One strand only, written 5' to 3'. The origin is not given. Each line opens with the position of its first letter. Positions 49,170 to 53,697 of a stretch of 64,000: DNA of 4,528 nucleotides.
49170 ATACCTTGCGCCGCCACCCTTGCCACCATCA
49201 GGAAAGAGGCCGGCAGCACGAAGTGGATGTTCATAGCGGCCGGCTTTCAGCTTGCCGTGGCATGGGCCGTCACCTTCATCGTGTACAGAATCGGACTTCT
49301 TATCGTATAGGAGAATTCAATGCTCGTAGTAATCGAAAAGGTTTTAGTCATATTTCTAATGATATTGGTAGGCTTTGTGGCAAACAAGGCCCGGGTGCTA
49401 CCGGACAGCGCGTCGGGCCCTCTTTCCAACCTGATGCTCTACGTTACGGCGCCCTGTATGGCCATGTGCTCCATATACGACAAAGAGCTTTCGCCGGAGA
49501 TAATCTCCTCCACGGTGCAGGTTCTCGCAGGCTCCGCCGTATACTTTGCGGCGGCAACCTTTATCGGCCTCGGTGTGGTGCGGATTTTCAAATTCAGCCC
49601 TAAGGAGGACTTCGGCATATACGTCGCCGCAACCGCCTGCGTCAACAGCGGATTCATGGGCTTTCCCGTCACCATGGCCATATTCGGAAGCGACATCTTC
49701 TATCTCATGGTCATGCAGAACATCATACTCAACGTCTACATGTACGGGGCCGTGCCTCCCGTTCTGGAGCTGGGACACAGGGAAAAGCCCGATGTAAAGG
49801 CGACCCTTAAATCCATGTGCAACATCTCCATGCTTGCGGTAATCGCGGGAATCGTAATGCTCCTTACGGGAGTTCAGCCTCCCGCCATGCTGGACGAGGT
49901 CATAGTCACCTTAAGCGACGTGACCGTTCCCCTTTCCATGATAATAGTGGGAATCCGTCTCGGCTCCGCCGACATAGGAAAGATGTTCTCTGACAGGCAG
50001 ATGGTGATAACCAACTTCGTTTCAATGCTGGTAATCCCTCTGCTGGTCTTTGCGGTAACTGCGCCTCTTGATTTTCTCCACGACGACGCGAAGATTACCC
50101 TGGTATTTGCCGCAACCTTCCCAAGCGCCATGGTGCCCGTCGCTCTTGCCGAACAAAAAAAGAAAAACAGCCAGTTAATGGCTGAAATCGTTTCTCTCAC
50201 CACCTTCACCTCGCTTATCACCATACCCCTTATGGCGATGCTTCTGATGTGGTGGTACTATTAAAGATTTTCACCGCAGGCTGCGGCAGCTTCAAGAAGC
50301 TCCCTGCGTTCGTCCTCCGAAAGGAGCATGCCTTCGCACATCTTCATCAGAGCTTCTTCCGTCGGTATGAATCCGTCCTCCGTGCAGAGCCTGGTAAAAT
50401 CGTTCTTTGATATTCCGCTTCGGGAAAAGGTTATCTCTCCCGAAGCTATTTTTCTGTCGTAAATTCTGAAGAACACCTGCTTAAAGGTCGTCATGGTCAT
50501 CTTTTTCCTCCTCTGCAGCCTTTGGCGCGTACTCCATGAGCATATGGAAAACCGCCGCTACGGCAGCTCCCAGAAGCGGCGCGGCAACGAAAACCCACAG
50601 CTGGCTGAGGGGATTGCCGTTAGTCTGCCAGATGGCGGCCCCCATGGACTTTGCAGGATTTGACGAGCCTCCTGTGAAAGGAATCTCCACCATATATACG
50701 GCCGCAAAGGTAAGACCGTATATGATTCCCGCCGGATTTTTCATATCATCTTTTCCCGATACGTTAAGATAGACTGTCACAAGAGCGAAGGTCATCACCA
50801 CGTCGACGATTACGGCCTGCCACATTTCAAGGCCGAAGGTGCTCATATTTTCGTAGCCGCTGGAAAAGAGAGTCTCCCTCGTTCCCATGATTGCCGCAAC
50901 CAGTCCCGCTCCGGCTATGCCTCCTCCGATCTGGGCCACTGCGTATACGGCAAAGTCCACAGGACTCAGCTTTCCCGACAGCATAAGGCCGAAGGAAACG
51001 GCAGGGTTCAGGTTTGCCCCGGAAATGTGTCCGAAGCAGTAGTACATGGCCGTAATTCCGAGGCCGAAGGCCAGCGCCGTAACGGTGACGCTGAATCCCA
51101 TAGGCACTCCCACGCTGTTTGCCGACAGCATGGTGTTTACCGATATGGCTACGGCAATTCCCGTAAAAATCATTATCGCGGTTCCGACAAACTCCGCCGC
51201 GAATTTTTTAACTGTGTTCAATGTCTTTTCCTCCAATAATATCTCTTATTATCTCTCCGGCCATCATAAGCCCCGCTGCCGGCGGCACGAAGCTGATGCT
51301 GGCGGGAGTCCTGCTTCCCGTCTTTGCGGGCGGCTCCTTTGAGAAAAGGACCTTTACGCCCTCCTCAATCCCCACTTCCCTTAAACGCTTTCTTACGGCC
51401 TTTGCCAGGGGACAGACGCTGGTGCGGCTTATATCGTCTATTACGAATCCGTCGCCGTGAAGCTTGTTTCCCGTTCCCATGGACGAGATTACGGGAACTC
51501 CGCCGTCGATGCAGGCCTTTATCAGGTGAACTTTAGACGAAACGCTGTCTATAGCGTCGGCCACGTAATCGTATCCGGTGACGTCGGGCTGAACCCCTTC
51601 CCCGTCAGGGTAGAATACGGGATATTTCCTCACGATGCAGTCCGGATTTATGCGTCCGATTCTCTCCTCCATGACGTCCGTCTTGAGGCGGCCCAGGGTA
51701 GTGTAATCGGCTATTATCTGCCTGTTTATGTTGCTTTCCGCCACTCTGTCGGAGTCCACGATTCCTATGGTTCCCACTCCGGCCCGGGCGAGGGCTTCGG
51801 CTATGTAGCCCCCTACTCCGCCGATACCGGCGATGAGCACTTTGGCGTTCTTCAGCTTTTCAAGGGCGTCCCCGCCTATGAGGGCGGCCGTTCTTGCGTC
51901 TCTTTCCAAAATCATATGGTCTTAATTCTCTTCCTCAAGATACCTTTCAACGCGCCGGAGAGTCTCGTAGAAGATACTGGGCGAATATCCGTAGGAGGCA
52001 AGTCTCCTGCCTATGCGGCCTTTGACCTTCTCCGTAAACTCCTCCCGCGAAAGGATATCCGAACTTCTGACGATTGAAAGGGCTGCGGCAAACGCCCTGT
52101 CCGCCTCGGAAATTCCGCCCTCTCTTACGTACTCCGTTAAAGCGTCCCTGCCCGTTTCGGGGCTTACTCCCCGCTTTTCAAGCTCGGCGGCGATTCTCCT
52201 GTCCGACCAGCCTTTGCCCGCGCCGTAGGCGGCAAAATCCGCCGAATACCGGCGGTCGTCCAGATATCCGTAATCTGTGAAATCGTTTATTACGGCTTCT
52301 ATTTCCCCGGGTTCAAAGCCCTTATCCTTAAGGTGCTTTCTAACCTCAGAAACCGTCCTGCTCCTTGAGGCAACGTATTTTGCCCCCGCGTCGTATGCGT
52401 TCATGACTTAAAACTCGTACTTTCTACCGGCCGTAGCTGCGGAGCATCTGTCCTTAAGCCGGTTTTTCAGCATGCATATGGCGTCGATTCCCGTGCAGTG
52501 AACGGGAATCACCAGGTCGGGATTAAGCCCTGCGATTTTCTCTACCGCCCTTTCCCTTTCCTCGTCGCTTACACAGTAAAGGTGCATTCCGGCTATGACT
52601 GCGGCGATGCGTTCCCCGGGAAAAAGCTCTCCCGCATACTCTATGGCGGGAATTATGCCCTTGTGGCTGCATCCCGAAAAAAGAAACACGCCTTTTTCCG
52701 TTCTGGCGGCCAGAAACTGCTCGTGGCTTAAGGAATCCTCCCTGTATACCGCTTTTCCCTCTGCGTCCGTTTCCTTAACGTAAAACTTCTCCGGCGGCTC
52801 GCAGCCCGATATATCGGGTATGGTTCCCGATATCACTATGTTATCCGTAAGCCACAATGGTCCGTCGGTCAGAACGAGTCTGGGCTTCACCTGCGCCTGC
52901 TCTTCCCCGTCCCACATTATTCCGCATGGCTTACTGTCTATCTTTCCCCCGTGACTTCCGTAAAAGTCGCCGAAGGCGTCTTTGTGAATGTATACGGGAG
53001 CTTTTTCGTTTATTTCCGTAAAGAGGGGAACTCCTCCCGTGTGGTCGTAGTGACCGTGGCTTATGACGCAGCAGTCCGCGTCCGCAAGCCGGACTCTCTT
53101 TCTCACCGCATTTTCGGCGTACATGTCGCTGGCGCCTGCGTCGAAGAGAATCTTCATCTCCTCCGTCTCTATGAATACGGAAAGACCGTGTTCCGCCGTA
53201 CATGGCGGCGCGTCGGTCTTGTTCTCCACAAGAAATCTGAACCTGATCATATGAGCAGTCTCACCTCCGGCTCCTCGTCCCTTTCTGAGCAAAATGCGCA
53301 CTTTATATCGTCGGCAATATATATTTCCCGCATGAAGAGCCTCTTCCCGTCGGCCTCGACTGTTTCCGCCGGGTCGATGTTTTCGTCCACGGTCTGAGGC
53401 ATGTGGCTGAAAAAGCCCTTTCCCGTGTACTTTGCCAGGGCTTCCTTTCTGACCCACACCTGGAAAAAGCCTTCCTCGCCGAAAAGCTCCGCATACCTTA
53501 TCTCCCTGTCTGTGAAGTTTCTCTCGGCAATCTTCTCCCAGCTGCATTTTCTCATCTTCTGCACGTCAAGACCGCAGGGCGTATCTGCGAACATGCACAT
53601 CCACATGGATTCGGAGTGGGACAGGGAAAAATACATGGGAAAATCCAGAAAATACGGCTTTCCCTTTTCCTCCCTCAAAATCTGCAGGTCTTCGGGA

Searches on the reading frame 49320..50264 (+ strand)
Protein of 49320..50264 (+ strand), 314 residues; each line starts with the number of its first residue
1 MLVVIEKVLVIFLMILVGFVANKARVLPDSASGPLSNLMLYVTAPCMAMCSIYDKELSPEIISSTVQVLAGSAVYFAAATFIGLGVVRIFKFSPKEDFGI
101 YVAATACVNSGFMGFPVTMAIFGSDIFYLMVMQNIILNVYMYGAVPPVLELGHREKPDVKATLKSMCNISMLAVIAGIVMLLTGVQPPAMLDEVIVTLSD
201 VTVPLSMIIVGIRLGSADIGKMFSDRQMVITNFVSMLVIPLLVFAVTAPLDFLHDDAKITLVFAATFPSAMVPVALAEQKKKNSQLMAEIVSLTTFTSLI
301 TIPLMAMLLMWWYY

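Call 39: search_protein_families(library=pfam, proteins=[window:49320-50264:+], max_evalue=0.001)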
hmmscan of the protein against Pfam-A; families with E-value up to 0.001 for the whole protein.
window:49320-50264:+ (314 aa): 1 family
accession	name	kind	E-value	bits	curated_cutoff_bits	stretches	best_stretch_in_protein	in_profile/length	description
PF03547.23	Mem_trans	-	3.9e-28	98.5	25.7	1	3-305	1-342/343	Membrane transport protein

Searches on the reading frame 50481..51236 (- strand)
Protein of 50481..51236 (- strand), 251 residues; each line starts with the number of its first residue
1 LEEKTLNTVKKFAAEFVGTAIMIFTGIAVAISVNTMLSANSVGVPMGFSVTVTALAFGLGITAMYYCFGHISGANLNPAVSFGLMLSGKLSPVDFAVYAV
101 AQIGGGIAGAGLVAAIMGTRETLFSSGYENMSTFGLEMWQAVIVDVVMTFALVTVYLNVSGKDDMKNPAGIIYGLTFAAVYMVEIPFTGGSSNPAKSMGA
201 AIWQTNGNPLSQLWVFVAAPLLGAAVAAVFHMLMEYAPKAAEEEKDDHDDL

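Call 39: search_protein_families(library=pfam, proteins=[window:50481-51236:-], max_evalue=0.001)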
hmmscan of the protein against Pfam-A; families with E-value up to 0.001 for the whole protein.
window:50481-51236:- (251 aa): 1 family
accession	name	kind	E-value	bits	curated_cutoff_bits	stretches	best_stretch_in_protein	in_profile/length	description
PF00230.25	MIP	-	1.1e-44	153.3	25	1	4-231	3-222/222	Major intrinsic protein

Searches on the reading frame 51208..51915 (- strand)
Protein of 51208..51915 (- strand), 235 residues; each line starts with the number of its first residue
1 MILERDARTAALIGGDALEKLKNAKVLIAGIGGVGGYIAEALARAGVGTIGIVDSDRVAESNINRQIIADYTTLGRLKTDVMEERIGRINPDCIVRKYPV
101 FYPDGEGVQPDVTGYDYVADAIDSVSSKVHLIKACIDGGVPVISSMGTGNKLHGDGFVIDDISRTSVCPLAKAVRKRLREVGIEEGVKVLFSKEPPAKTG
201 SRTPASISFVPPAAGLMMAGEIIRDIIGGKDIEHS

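Call 39: search_protein_families(library=pfam, proteins=[window:51208-51915:-], max_evalue=0.001)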
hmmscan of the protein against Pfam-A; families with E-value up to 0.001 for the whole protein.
window:51208-51915:- (235 aa): 1 family
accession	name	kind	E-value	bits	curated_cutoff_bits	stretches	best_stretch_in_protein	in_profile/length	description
PF00899.27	ThiF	-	6.6e-42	143.7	28.1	1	10-229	7-205/238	ThiF family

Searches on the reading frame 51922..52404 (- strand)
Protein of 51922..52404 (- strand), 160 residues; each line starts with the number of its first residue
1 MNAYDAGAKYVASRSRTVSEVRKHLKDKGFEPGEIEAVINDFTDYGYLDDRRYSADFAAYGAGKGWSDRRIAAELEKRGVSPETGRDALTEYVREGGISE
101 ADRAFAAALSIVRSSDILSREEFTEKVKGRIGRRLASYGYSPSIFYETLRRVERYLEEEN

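Call 40: search_protein_families(library=pfam, proteins=[window:51922-52404:-], max_evalue=0.001)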
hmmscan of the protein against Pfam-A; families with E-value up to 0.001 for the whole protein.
window:51922-52404:- (160 aa): 3 families
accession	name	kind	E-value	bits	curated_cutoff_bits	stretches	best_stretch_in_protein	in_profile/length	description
PF21982.2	RecX_HTH1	-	1.6e-12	47.6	26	1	3-40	1-38/40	RecX, first three-helix domain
PF02631.22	RecX_HTH2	-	1.7e-08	35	26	1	49-89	1-42/42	RecX, second three-helix domain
PF19551.4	DUF6074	-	0.00064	20.3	27.2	0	11-44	33-66/83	Family of unknown function (DUF6074)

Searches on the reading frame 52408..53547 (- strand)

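Call 40: search_protein_families(library=pfam, proteins=[window:52408-53547:-], max_evalue=0.001)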
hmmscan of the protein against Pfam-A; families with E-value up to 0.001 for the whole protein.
window:52408-53547:- (379 aa): 2 families
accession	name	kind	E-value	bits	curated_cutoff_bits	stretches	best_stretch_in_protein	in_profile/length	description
PF00753.33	Lactamase_B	-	3.1e-11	44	22.7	1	119-198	4-85/196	Metallo-beta-lactamase superfamily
PF12706.13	Lactamase_B_2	-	7e-07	29.5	27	1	133-190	3-65/200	Beta-lactamase superfamily domain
